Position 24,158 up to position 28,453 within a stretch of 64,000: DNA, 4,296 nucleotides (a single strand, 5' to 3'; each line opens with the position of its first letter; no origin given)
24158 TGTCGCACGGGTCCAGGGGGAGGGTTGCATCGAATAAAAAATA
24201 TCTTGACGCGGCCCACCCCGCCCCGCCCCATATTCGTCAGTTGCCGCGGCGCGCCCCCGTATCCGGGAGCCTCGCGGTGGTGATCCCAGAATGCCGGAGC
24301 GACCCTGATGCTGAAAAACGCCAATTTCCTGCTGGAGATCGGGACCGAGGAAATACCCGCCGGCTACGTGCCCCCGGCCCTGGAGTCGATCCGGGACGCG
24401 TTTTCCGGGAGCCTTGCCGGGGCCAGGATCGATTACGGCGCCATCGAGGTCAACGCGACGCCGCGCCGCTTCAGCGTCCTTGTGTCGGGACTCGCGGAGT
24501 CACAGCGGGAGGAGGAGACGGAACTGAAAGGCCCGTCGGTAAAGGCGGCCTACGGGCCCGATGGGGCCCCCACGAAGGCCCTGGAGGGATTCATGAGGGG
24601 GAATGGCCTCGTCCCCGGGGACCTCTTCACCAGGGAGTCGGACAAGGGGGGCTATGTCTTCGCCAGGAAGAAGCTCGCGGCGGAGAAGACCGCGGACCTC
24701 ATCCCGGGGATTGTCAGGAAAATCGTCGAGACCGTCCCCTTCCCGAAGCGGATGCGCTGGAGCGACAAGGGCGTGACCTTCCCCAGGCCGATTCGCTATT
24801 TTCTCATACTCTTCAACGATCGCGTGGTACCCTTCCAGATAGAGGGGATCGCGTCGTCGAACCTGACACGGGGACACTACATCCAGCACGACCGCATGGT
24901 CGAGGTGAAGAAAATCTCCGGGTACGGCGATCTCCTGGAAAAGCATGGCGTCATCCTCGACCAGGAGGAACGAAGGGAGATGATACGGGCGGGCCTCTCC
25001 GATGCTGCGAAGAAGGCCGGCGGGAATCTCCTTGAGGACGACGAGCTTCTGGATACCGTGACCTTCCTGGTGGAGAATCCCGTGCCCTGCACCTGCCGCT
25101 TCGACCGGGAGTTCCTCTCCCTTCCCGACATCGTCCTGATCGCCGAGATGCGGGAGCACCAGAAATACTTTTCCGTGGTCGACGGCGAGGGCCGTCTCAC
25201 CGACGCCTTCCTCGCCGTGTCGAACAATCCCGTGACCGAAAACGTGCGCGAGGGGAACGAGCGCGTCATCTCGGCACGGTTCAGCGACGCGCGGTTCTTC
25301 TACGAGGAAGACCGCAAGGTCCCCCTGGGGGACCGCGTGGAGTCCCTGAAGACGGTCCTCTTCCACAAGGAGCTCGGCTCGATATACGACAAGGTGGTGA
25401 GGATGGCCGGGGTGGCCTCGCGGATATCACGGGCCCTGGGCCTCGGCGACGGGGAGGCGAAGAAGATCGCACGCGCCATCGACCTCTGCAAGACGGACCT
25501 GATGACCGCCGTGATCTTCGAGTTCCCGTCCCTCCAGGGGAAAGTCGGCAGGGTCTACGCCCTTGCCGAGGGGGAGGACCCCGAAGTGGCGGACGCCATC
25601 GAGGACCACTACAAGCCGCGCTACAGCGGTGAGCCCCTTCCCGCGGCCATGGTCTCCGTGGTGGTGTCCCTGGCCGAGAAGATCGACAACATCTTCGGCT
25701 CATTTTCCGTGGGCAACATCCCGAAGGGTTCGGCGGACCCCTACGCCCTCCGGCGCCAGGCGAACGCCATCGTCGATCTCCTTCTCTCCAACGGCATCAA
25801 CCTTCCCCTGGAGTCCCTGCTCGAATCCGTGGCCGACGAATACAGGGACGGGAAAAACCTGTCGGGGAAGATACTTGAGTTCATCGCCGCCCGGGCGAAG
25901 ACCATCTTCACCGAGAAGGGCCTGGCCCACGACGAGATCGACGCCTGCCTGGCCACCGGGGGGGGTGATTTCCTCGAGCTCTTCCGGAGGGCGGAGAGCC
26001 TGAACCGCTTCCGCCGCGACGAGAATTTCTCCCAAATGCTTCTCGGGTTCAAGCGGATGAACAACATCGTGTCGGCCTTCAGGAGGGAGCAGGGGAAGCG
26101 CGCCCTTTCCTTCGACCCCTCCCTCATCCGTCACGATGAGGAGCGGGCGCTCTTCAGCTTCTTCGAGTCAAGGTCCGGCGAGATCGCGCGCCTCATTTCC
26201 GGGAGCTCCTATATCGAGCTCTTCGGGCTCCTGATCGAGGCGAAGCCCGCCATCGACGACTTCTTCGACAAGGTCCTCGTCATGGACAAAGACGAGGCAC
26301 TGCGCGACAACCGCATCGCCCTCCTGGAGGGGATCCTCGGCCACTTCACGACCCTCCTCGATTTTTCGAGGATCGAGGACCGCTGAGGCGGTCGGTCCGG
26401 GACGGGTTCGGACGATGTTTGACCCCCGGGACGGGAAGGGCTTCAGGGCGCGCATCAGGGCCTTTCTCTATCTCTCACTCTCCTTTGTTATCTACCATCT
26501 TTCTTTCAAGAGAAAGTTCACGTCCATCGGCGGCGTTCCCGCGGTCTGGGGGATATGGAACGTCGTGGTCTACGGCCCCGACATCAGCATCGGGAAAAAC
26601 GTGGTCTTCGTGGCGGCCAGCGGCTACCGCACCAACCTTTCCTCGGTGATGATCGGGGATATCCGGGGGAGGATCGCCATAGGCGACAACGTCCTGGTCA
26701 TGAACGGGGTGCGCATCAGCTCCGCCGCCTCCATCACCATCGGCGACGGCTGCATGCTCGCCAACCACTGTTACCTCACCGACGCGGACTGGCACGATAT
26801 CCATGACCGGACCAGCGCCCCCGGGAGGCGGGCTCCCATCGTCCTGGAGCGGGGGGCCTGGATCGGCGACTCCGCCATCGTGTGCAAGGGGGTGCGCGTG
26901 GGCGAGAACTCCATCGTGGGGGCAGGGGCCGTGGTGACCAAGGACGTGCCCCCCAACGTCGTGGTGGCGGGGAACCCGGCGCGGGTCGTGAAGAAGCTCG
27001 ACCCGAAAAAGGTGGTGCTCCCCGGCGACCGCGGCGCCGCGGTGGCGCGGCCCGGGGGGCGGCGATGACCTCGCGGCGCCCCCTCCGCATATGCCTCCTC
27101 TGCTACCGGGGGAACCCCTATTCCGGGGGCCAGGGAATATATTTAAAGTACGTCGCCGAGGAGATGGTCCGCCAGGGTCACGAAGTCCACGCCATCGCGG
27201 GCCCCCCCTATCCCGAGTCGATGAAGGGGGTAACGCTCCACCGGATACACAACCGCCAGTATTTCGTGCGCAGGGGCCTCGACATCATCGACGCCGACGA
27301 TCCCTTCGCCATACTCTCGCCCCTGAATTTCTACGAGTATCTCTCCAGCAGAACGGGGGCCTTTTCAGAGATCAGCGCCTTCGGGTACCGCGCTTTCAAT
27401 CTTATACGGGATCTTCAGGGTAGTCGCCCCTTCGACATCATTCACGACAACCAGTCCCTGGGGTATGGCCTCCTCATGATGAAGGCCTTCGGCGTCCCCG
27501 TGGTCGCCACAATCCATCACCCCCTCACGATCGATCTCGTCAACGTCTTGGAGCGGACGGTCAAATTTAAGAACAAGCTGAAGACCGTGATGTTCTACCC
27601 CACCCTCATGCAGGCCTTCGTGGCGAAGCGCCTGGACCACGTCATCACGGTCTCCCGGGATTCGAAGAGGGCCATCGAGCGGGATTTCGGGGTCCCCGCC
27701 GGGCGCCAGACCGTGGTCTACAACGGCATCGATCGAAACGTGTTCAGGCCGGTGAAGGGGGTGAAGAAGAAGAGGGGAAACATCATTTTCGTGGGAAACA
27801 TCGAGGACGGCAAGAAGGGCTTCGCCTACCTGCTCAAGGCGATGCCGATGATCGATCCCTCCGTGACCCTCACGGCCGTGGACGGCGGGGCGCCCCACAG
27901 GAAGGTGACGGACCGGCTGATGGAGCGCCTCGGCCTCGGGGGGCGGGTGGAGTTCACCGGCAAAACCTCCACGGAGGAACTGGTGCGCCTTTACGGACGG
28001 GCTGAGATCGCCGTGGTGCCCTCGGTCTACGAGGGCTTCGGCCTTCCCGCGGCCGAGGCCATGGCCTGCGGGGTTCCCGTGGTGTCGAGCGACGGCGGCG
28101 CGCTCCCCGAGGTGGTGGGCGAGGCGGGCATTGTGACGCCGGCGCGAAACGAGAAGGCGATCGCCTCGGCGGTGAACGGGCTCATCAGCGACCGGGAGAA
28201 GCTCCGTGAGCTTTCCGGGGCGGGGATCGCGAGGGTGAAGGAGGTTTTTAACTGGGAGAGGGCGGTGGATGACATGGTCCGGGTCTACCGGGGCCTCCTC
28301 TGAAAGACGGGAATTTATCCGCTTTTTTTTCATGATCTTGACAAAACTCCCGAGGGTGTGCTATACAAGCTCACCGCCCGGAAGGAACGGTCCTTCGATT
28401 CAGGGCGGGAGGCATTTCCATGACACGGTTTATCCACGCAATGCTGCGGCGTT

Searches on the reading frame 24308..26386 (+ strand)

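Call 34: search_protein_families(library=pfam, proteins=[window:24308-26386:+], max_evalue=0.00001)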
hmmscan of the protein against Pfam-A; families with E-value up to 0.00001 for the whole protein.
window:24308-26386:+ (692 aa): 1 family
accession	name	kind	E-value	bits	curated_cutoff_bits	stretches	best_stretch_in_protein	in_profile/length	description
PF02092.22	tRNA_synt_2f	-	2.4e-189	631.1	29.2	1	7-548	1-535/536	Glycyl-tRNA synthetase beta subunit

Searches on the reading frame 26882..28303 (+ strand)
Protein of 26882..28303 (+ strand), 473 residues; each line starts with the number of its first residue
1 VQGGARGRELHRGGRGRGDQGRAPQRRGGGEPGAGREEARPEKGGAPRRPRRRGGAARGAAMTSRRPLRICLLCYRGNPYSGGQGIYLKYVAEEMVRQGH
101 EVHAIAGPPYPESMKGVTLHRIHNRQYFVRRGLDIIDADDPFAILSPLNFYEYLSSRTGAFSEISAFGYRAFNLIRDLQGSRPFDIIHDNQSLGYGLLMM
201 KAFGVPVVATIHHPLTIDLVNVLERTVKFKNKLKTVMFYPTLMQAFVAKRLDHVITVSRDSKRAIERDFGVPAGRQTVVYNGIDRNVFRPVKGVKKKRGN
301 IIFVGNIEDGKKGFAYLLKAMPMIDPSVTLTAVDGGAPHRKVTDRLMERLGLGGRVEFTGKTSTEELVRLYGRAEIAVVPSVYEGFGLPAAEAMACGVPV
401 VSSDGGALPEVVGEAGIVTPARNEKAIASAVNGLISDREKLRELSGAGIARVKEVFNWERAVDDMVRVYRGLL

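Call 34: search_protein_families(library=pfam, proteins=[window:26882-28303:+], max_evalue=0.00001)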
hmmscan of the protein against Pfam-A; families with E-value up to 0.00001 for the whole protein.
window:26882-28303:+ (473 aa): 6 families
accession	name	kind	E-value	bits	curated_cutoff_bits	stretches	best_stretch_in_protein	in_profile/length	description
PF00534.26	Glycos_transf_1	-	1.8e-33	116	26.4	1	285-447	2-168/172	Glycosyl transferases group 1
PF13692.12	Glyco_trans_1_4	-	1.3e-32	113.4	27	1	300-437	3-142/142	Glycosyl transferases group 1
PF13439.12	Glyco_transf_4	-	1.1e-24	87.8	28.5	1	82-285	2-168/170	Glycosyltransferase Family 4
PF13579.12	Glyco_trans_4_4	-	2.4e-18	67.4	29.7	1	82-282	1-158/158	Glycosyl transferase 4-like domain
PF20706.3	GT4-conflict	-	1.5e-12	47.6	26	1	247-464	143-384/385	Family 4 Glycosyltransferase in conflict systems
PF13524.12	Glyco_trans_1_2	-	1.6e-08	35.1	25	1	355-465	28-142/144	Glycosyl transferase-like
